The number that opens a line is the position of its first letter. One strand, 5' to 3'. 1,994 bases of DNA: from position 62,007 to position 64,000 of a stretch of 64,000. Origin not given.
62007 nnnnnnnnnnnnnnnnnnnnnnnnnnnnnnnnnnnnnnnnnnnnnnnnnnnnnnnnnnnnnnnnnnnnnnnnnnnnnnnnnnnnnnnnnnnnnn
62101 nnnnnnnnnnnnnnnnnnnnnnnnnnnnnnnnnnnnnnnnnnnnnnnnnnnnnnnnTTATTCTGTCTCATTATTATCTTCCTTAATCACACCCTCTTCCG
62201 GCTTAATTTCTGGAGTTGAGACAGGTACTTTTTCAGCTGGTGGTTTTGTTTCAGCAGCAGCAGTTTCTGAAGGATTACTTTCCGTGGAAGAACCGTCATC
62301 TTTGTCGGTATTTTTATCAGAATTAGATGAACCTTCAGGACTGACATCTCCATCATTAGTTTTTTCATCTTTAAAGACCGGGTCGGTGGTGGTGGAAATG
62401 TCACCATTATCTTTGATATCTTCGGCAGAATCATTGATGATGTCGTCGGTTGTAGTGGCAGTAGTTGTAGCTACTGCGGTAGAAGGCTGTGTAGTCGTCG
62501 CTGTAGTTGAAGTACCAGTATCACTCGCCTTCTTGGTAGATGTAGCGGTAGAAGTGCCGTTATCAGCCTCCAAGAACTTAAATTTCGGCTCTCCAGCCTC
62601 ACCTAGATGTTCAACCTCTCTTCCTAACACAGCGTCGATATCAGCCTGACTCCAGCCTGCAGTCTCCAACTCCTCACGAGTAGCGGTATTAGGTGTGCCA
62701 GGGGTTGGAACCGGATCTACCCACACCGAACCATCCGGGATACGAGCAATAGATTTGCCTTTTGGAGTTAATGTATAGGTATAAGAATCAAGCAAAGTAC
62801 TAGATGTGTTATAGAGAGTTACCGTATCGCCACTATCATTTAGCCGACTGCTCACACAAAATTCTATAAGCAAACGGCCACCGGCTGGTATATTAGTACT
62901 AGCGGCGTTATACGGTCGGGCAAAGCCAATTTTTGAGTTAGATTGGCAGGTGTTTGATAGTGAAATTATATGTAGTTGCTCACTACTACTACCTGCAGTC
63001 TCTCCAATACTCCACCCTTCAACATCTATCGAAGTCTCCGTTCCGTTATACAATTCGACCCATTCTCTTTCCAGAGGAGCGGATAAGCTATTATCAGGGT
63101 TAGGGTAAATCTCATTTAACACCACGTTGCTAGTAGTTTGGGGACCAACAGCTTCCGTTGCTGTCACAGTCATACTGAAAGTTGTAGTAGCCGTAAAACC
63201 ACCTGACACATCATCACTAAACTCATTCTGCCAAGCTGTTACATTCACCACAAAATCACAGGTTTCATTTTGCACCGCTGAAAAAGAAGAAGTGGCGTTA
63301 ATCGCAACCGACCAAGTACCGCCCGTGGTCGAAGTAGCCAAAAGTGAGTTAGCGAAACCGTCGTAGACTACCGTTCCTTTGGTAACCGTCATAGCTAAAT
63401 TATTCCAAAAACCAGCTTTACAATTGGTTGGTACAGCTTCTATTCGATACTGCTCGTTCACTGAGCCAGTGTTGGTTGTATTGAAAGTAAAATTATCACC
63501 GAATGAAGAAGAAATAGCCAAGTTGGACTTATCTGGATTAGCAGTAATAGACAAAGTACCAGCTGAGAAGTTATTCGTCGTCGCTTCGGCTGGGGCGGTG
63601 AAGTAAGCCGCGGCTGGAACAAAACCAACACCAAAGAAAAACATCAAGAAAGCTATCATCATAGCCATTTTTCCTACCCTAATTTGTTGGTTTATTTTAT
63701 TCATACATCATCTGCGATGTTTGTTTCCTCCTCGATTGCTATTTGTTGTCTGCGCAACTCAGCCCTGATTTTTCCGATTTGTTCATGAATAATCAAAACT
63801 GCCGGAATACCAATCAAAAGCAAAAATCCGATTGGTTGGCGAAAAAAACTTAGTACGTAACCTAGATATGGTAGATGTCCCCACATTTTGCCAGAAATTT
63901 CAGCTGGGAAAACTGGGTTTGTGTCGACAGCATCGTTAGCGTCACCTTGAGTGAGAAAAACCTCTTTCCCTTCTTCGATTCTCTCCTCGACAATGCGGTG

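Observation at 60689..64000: sipW - TasA-like/lamin-tail-domain - TasA-like/multi-TM operon (B. subtilis biofilm-fibre logic in a reduced genome)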

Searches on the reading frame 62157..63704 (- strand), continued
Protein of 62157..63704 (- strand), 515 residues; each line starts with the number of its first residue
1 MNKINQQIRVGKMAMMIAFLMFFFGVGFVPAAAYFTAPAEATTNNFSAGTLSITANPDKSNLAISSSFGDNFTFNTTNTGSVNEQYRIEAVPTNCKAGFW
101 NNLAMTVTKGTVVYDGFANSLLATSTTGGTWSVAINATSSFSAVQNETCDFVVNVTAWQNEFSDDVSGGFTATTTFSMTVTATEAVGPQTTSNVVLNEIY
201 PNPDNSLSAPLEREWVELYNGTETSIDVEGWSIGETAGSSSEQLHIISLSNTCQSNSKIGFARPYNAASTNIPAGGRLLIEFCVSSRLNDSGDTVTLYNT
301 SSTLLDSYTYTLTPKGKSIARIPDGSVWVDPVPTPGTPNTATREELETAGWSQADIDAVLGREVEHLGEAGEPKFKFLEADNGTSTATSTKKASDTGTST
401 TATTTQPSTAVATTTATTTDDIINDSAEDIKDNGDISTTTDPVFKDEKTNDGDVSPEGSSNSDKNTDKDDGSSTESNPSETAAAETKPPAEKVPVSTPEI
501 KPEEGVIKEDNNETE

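Call 51: search_protein_families(library=pfam, proteins=[L005:1303-2079:+, L005:2112-2927:+, L005:2951-4237:+, L005:4875-6365:+, L003:3858-5402:+, L004:3946-5412:+], max_evalue=0.01)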
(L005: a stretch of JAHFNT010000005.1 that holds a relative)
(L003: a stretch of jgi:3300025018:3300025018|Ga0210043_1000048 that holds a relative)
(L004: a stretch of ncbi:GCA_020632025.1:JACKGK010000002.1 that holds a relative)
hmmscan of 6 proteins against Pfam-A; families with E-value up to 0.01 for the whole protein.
L005:1303-2079:+ (259 aa): 1 family
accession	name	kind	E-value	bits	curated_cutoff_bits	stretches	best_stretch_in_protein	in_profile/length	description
PF12389.13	Peptidase_M73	-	1.2e-06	28.9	22.5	1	2-50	4-51/196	Camelysin metallo-endopeptidase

L005:2112-2927:+ (272 aa): 1 family
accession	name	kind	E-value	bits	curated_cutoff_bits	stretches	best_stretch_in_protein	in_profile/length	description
PF12389.13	Peptidase_M73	-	9e-07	29.4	22.5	1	2-50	4-51/196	Camelysin metallo-endopeptidase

L005:2951-4237:+ (429 aa): 2 families
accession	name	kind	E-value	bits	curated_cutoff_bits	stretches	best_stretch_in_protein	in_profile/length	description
PF04862.18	DUF642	-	2.3e-06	27.9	27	1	69-230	2-155/157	Protein of unknown function (DUF642)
PF12389.13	Peptidase_M73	-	3.7e-05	24.1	22.5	1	11-50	13-51/196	Camelysin metallo-endopeptidase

L005:4875-6365:+ (497 aa): 1 family
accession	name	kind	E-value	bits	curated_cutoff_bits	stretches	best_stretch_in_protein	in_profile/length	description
PF00932.25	LTD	-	5.3e-13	49.7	34.3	1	184-297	6-108/109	Lamin Tail Domain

L003:3858-5402:+ (515 aa): 1 family
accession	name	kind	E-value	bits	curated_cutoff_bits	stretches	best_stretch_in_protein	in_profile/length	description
PF12389.13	Peptidase_M73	-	0.00096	19.5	22.5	1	16-56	7-48/196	Camelysin metallo-endopeptidase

L004:3946-5412:+ (489 aa): 3 families
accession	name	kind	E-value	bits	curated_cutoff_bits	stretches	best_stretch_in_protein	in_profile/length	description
PF13229.12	Beta_helix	-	2.8e-16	60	25.9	1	220-386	2-156/158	Right handed beta helix region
PF05048.19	NosD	-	1.2e-05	25.3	23.6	1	205-384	25-183/212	Periplasmic copper-binding protein (NosD)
PF12389.13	Peptidase_M73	-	0.00014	22.2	22.5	1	24-106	18-87/196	Camelysin metallo-endopeptidase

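Call 52: search_protein_families(library=ncbifam, proteins=[L005:1303-2079:+, L005:2112-2927:+, L005:2951-4237:+, L005:4875-6365:+, L003:3858-5402:+, L004:3946-5412:+, L003:6001-7527:+, L002:6001-7443:+], max_evalue=0.1)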
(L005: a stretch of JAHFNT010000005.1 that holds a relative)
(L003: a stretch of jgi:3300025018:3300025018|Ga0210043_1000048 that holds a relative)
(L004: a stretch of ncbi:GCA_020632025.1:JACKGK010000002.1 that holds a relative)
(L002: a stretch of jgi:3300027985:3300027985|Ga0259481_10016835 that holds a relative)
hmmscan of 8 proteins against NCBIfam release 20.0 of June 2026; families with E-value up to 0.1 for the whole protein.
L005:1303-2079:+ (259 aa): 2 families
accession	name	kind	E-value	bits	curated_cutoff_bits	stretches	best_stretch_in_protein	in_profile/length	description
TIGR04088.1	cognate_SipW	domain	6.4e-06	26.2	19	1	11-41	4-33/34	SipW-dependent-type signal peptide-containing protein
NF046066.1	BioflmMtrxTasA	equivalog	0.032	13.6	450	1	2-48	5-50/264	biofilm matrix protein TasA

L005:2112-2927:+ (272 aa): 4 families
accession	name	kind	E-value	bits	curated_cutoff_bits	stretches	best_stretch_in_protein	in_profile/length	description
TIGR04088.1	cognate_SipW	domain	1.5e-06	28.2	19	1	8-42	1-34/34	SipW-dependent-type signal peptide-containing protein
NF033802.1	AimP_fam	subfamily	0.022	15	35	1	1-26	1-25/43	lysogeny pheromone AimP family peptide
TIGR04429.1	Phr_nterm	subfamily_domain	0.035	14.6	25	1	1-16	1-19/28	Phr family secreted Rap phosphatase inhibitor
NF003683.0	PRK05305.2-3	equivalog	0.057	12.7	244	1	6-67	27-87/204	phosphatidylserine decarboxylase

L005:2951-4237:+ (429 aa): 3 families
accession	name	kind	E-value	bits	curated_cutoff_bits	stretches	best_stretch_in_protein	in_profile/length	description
TIGR04362.1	choice_anch_C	subfamily_domain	6.2e-17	62.3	120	1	68-230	1-156/157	choice-of-anchor C family protein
TIGR04088.1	cognate_SipW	domain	2e-06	27.8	19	1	12-42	5-34/34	SipW-dependent-type signal peptide-containing protein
NF046066.1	BioflmMtrxTasA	equivalog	0.012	15.1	450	1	2-51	5-53/264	biofilm matrix protein TasA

L005:4875-6365:+ (497 aa): 0 families

L003:3858-5402:+ (515 aa): 1 family
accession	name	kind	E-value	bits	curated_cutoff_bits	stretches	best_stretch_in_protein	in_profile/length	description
TIGR04088.1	cognate_SipW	domain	0.0003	20.9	19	1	20-51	4-34/34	SipW-dependent-type signal peptide-containing protein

L004:3946-5412:+ (489 aa): 3 families
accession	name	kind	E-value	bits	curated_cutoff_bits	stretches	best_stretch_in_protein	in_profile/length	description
TIGR04247.1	NosD_copper_fam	subfamily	4.5e-08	32.1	300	2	163-265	1-95/377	nitrous oxide reductase family maturation protein NosD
NF047854.1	LIC10774_subfam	equivalog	1.1e-06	27.8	380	1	160-207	80-122/358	LIC10774/LIC10365 family surface protein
TIGR04088.1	cognate_SipW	domain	0.00095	19.3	19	1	20-50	5-34/34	SipW-dependent-type signal peptide-containing protein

L003:6001-7527:+ (509 aa): 0 families

L002:6001-7443:+ (481 aa): 0 families

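Call 57: list_cluster_members(proteins=[P0001, L001:11553-13016:+, L001:9465-10004:+, L001:7772-9388:+])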
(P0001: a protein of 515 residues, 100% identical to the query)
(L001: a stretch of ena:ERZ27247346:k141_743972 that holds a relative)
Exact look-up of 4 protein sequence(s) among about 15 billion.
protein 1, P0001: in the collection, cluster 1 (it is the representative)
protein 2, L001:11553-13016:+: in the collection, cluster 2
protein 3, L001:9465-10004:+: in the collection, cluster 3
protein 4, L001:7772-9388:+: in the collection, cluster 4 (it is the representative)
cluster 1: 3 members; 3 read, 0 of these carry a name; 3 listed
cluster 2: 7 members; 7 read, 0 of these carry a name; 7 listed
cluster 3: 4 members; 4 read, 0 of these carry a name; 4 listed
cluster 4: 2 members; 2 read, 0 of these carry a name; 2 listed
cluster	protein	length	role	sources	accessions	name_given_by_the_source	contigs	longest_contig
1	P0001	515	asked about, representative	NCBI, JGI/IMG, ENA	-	-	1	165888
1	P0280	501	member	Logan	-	-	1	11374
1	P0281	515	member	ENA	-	-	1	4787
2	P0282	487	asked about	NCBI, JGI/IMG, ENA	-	-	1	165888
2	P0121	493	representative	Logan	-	-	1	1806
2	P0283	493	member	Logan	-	-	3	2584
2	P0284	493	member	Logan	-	-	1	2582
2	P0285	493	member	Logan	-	-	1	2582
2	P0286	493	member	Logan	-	-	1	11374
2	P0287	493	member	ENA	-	-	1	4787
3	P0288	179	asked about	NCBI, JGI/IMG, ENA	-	-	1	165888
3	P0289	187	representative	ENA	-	-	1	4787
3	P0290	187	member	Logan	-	-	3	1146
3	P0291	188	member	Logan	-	-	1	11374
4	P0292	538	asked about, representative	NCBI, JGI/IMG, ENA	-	-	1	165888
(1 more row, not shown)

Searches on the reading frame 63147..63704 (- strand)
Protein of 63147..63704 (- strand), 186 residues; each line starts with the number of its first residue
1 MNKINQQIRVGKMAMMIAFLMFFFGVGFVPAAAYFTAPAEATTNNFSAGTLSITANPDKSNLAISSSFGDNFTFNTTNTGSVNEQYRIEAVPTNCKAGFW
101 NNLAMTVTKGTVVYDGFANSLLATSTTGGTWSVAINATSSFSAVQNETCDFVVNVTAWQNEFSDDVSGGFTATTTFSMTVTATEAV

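Call 9: search_protein_families(library=ncbifam, proteins=[window:63147-63704:-], max_evalue=10)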
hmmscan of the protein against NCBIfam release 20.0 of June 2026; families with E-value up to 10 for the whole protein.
seq(186 aa): 0 families

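Call 10: search_protein_families(library=pfam, proteins=[window:63147-63704:-], max_evalue=10)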
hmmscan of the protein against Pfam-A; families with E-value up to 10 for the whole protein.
seq(186 aa): 1 family
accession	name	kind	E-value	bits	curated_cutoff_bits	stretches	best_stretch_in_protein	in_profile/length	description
PF12389.13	Peptidase_M73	-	0.075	13.3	22.5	1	32-81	25-75/196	Camelysin metallo-endopeptidase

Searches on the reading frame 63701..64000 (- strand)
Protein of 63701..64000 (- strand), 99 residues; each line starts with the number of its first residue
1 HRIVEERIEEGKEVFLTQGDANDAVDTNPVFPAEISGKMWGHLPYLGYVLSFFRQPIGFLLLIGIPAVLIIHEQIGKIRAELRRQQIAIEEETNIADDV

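Call 5: search_protein_families(library=pfam, proteins=[window:63701-64000:-], max_evalue=1)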
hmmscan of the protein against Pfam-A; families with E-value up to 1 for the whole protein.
window:63701-64000:- (99 aa): 0 families

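Call 6: search_protein_families(library=ncbifam, proteins=[window:63701-64000:-], max_evalue=1)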
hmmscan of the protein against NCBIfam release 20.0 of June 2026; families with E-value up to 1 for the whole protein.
window:63701-64000:- (99 aa): 2 families
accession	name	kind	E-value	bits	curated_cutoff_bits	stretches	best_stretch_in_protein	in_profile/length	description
NF046067.1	SigPepSipWBacil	equivalog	9.8e-15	54.6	190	1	1-84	87-171/189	signal peptidase I SipW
TIGR02228.1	sigpep_I_arch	equivalog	3.4e-12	46.5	51.85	1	1-75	80-155/158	signal peptidase I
